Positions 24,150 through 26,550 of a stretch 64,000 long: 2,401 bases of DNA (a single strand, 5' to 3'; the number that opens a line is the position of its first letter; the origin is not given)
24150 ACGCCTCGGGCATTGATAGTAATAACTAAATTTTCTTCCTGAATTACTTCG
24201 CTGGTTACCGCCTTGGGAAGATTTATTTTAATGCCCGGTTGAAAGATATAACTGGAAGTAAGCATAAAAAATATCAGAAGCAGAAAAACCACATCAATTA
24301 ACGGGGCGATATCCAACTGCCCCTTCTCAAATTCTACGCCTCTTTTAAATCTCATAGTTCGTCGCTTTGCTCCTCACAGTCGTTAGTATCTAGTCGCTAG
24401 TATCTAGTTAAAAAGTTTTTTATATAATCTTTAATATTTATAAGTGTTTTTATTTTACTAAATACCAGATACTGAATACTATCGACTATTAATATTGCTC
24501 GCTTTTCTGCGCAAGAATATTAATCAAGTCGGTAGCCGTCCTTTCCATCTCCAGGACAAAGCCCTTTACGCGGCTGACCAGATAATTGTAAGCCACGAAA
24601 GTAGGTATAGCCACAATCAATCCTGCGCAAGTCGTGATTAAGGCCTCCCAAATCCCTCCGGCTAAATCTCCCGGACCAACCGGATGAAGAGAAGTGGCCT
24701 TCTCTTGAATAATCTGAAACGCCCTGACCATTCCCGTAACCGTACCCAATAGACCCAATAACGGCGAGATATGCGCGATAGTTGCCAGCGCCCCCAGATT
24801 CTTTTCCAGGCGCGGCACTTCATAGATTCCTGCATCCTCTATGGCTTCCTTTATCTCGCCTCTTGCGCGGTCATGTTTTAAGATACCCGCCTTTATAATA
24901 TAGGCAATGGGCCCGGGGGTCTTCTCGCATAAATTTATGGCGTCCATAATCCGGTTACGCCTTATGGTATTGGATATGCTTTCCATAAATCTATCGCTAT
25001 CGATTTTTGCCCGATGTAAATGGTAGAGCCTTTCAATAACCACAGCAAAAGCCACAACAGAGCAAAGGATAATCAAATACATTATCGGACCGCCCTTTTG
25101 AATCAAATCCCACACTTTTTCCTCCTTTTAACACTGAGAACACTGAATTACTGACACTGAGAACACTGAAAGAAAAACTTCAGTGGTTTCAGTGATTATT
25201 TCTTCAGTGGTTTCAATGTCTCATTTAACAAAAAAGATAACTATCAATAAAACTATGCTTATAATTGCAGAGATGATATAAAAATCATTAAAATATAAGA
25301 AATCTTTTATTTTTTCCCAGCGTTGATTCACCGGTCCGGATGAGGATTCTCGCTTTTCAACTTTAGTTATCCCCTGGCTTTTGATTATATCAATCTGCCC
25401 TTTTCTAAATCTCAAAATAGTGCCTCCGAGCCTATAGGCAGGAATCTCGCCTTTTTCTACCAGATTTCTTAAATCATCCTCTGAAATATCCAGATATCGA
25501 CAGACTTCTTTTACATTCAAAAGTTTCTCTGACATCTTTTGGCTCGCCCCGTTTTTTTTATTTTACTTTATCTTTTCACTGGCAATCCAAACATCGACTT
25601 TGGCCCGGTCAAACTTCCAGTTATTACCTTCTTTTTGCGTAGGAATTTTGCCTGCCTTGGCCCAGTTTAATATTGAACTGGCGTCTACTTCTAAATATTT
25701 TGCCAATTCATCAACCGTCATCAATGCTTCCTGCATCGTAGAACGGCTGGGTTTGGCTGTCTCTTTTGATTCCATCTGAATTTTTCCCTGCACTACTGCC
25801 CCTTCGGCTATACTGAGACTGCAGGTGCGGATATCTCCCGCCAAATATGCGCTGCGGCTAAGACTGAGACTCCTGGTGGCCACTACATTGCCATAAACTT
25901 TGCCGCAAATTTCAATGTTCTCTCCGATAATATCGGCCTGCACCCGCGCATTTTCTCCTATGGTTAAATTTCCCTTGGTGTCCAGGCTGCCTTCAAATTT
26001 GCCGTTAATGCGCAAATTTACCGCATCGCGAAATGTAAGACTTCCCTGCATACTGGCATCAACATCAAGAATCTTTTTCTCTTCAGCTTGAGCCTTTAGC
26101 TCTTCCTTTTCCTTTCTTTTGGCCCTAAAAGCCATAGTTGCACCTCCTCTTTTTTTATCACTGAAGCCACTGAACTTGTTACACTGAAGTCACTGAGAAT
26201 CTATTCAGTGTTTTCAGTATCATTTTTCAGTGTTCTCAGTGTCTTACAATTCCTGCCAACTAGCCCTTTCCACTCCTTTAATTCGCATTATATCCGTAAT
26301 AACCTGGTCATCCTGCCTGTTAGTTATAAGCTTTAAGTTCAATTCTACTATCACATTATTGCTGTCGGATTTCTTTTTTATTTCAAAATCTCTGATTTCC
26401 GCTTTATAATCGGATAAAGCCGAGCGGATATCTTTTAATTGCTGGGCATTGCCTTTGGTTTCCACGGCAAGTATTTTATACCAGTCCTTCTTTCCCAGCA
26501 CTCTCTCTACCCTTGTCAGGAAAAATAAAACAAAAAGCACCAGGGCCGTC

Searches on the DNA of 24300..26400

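Call 48: search_rna_families(source=window, start=24300, end=26400, threshold=evalue, max_evalue=1)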
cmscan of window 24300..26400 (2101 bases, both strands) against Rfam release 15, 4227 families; matches with E-value up to 1: 4.
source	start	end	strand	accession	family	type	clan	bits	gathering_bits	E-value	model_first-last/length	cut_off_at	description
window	24376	24489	-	RF04184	BTnc060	Gene; sRNA;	-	27.2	228.9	0.13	1-128/213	no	Bacteroides sRNA BTnc060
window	26164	26235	-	RF04254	mir-1677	Gene; miRNA;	-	22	84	0.29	1-76/76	no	mir-1677 microRNA precursor family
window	25144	25203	+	RF01025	mir-934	Gene; miRNA;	-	20.3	80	0.98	1-83/83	no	mir-934 microRNA precursor family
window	26184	26218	+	RF04254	mir-1677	Gene; miRNA;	-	20.2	84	0.94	21-56/76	no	mir-1677 microRNA precursor family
